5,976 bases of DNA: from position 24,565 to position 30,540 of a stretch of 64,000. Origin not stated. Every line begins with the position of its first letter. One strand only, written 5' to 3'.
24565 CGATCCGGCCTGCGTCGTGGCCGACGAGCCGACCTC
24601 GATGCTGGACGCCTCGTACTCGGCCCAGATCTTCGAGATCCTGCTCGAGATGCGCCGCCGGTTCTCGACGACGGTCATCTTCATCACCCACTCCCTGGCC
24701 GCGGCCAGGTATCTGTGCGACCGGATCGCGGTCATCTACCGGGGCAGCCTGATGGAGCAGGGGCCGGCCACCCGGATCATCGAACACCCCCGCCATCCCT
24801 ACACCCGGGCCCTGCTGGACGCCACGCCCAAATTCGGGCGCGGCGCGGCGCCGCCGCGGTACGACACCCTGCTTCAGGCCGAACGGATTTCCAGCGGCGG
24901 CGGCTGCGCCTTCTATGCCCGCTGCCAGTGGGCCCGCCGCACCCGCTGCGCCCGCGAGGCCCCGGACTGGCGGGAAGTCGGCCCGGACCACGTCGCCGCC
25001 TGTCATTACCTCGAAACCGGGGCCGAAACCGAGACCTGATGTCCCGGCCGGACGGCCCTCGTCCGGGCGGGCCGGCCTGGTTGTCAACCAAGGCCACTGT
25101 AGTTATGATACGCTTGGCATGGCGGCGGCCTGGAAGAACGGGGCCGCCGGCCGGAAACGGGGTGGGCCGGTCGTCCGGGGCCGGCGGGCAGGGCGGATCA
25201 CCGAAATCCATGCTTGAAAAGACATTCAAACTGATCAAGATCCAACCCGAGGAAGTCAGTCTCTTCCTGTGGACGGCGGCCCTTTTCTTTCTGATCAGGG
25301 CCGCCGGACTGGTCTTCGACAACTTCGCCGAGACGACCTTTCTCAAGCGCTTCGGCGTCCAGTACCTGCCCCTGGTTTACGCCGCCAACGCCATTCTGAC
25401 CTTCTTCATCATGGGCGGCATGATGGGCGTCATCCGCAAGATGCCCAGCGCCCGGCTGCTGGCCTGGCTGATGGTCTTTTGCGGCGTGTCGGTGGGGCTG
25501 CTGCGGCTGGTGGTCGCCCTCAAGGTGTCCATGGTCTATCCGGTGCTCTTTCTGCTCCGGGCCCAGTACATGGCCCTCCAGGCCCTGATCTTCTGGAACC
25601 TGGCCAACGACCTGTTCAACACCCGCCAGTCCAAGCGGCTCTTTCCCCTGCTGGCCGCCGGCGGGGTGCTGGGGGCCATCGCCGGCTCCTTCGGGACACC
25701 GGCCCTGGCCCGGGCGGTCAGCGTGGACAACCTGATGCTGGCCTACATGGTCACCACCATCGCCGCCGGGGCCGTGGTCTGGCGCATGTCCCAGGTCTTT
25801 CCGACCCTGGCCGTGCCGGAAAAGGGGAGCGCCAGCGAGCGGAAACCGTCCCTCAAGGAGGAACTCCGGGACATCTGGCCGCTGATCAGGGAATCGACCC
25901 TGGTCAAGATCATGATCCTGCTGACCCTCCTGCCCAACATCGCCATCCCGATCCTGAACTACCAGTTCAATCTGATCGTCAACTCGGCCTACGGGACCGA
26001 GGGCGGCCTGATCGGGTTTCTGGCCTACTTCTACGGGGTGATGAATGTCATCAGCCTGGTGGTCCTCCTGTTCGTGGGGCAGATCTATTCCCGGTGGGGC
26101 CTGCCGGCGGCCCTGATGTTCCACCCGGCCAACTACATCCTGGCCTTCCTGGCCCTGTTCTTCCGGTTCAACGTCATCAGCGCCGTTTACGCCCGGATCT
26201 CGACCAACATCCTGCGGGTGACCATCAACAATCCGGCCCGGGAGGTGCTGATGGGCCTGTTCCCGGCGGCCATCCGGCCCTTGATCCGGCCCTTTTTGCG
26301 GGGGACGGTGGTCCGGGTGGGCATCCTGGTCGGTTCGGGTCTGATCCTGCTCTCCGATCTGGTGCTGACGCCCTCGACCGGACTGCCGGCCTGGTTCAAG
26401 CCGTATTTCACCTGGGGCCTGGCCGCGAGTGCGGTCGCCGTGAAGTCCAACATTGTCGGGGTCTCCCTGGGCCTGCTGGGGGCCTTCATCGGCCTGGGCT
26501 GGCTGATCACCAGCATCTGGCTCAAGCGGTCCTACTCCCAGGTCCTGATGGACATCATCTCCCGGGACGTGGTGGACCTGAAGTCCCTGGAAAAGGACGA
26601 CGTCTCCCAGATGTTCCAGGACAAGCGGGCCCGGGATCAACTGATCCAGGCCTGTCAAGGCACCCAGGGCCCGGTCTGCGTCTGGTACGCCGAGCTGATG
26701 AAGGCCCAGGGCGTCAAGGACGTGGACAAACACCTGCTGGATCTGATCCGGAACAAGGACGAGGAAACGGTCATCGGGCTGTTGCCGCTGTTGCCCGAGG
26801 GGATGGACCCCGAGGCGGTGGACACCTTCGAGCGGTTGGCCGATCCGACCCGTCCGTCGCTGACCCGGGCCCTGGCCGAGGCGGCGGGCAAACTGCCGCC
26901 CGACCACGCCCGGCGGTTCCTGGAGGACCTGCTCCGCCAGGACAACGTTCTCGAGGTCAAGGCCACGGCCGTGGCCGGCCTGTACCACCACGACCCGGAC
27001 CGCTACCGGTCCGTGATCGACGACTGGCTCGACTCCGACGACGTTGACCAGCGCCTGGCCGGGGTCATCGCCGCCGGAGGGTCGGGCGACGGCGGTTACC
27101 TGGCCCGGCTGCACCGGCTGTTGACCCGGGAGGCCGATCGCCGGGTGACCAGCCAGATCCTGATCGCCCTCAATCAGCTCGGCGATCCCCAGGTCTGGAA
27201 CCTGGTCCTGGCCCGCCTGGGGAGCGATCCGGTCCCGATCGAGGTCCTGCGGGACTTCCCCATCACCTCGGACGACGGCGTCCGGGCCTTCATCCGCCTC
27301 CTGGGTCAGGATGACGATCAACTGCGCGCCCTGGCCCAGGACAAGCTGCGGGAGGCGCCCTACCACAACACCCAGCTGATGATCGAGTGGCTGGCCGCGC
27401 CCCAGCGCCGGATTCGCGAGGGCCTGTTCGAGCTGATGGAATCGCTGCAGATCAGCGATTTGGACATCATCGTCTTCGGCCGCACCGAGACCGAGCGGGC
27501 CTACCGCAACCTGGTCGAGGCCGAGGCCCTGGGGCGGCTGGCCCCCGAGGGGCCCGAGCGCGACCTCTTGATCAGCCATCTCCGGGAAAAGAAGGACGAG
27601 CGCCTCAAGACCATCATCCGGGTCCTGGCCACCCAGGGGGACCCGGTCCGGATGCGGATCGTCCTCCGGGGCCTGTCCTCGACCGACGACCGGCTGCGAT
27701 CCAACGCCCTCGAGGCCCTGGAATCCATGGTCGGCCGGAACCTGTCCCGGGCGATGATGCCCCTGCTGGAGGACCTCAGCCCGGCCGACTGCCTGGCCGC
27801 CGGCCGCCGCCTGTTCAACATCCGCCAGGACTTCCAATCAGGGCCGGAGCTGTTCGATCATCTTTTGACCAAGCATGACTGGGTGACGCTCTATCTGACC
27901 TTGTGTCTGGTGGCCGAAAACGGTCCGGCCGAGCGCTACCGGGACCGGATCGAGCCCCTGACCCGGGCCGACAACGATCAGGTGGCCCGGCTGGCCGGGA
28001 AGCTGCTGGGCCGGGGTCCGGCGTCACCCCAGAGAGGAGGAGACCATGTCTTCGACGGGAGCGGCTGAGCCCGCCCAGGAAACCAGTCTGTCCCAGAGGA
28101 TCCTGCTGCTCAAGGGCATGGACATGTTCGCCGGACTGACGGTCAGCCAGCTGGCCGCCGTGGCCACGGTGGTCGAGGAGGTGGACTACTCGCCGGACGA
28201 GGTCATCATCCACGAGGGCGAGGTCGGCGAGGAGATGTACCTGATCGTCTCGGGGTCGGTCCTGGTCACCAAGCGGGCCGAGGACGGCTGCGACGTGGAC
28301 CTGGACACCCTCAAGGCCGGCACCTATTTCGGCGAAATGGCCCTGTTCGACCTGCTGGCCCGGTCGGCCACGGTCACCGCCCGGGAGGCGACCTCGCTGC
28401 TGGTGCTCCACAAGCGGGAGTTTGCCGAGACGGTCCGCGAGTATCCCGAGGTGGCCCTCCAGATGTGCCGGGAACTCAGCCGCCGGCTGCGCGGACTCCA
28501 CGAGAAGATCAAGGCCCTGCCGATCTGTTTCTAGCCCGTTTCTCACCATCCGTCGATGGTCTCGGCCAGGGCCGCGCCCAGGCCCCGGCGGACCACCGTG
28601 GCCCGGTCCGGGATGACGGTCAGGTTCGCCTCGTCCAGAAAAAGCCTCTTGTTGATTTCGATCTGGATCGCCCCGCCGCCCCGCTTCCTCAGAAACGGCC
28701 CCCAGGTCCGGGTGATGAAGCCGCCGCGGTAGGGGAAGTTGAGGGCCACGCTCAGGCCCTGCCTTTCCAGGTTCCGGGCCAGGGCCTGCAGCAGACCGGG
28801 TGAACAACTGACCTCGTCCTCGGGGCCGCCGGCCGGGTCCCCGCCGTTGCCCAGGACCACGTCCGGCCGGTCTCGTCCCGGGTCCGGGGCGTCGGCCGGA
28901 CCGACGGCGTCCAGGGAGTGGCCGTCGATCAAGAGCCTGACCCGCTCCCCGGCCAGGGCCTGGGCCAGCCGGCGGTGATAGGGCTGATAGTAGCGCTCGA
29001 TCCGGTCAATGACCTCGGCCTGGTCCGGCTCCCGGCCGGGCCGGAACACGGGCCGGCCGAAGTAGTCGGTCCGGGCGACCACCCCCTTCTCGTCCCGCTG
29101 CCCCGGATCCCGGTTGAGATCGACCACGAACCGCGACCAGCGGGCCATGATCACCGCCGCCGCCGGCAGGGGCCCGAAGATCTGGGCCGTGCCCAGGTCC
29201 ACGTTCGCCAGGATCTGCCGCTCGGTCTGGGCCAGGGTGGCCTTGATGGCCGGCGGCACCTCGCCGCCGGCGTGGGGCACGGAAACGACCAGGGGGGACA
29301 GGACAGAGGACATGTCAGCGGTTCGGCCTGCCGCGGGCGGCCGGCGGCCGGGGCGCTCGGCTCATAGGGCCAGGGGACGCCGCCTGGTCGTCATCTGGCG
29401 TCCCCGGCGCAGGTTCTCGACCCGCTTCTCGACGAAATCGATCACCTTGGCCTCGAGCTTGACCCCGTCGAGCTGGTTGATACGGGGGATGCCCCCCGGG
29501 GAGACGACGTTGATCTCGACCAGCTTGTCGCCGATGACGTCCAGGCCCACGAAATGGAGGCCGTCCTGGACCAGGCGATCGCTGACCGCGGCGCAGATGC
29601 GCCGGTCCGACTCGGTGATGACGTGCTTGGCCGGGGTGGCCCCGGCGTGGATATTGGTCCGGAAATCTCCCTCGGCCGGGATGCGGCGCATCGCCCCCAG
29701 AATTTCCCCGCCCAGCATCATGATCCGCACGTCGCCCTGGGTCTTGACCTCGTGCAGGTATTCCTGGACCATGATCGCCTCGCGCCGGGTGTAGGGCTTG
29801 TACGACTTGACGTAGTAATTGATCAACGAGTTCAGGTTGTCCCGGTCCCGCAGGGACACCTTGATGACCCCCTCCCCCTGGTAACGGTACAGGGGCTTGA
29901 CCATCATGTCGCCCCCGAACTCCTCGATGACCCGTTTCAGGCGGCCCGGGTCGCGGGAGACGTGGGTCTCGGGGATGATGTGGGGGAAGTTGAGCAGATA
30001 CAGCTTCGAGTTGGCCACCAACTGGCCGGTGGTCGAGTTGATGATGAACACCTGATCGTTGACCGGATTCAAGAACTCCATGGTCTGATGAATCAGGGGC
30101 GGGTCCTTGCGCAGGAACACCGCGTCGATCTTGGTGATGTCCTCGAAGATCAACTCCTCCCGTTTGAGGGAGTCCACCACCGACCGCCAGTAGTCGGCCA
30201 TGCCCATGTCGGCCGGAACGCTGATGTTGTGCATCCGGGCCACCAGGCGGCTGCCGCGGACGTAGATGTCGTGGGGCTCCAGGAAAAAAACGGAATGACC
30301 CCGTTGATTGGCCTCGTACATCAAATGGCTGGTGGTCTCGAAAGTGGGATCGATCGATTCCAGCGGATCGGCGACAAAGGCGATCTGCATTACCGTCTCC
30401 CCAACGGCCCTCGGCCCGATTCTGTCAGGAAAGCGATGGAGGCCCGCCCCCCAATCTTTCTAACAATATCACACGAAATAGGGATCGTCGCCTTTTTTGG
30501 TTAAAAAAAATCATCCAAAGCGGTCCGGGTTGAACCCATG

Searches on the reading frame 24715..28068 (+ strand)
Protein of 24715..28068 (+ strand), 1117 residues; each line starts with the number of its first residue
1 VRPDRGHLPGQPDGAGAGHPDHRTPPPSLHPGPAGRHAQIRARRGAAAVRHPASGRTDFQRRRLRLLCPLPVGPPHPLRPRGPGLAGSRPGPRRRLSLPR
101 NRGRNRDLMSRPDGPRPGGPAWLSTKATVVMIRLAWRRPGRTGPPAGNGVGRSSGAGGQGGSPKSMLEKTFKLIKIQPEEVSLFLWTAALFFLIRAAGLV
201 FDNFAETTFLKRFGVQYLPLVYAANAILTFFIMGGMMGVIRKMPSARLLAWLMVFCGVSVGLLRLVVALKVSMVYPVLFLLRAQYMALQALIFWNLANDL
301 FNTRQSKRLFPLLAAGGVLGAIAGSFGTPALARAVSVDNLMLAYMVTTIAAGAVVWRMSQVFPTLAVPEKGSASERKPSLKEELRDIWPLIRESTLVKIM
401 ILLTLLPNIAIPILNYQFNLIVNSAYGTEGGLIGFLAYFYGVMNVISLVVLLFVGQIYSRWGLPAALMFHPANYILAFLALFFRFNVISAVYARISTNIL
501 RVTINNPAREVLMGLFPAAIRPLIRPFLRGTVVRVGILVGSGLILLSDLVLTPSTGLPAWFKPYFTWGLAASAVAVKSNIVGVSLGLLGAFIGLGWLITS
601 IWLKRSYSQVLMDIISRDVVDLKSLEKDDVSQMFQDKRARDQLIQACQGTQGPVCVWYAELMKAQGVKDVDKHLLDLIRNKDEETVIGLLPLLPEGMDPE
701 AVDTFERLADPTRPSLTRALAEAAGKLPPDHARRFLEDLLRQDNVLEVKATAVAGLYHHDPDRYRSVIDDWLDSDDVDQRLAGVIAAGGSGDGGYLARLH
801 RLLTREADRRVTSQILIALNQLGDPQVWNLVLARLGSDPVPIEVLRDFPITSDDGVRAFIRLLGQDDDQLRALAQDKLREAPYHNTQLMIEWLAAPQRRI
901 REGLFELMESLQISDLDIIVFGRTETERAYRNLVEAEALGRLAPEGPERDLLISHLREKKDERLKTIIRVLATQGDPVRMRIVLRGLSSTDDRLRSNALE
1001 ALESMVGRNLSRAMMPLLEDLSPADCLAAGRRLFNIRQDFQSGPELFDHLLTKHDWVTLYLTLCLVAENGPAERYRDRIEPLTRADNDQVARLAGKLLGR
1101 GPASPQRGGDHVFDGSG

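Call 33: search_protein_families(library=pfam, proteins=[window:24715-28068:+], max_evalue=0.0001)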
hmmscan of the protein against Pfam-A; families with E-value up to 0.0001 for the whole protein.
window:24715-28068:+ (1117 aa): 2 families
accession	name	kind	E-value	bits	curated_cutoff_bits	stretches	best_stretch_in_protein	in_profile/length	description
PF13646.12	HEAT_2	-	6.3e-11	42.8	27.7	0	772-841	8-77/88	HEAT repeats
PF03219.20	TLC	-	4.1e-08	32.9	21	1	288-501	162-387/491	TLC ATP/ADP transporter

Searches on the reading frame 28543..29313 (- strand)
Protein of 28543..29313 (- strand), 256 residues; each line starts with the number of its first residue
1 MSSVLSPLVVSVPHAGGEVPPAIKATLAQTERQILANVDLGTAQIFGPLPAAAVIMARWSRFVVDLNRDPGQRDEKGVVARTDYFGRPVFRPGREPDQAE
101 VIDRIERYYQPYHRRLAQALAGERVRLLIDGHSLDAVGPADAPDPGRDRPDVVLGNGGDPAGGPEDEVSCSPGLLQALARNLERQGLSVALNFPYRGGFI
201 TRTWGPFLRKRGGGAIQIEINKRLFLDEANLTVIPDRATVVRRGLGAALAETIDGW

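Call 87: search_protein_families(library=pfam, proteins=[window:28543-29313:-], max_evalue=0.0001)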
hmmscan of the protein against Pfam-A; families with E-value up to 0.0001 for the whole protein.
window:28543-29313:- (256 aa): 1 family
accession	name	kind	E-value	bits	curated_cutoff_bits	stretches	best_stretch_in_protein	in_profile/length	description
PF05013.17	FGase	-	4.6e-49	168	28.9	1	6-225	1-218/219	N-formylglutamate amidohydrolase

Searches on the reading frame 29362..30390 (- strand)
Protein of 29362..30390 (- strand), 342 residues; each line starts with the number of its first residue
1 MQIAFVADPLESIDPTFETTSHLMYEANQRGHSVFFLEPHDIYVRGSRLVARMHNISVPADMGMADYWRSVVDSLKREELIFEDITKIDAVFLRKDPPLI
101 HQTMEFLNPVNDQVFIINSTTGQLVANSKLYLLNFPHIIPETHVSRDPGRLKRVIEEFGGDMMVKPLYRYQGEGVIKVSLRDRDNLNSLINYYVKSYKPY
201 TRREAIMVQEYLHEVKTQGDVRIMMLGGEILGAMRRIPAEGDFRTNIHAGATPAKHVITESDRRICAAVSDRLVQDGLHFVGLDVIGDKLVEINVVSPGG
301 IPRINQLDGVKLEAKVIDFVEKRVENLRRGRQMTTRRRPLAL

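Call 30: search_protein_families(library=pfam, proteins=[window:29362-30390:-], max_evalue=0.0001)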
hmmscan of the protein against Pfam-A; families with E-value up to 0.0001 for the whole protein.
window:29362-30390:- (342 aa): 3 families
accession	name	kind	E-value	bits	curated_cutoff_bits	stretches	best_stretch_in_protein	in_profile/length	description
PF02955.21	GSH-S_ATP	-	4.3e-53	179.8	23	1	129-308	2-174/175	Prokaryotic glutathione synthetase, ATP-grasp domain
PF08443.16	RimK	-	5.8e-21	75.4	21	1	138-319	17-187/188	RimK-like ATP-grasp domain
PF02951.20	GSH-S_N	-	1.2e-20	74.2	21.3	1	1-120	1-115/119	Prokaryotic glutathione synthetase, N-terminal domain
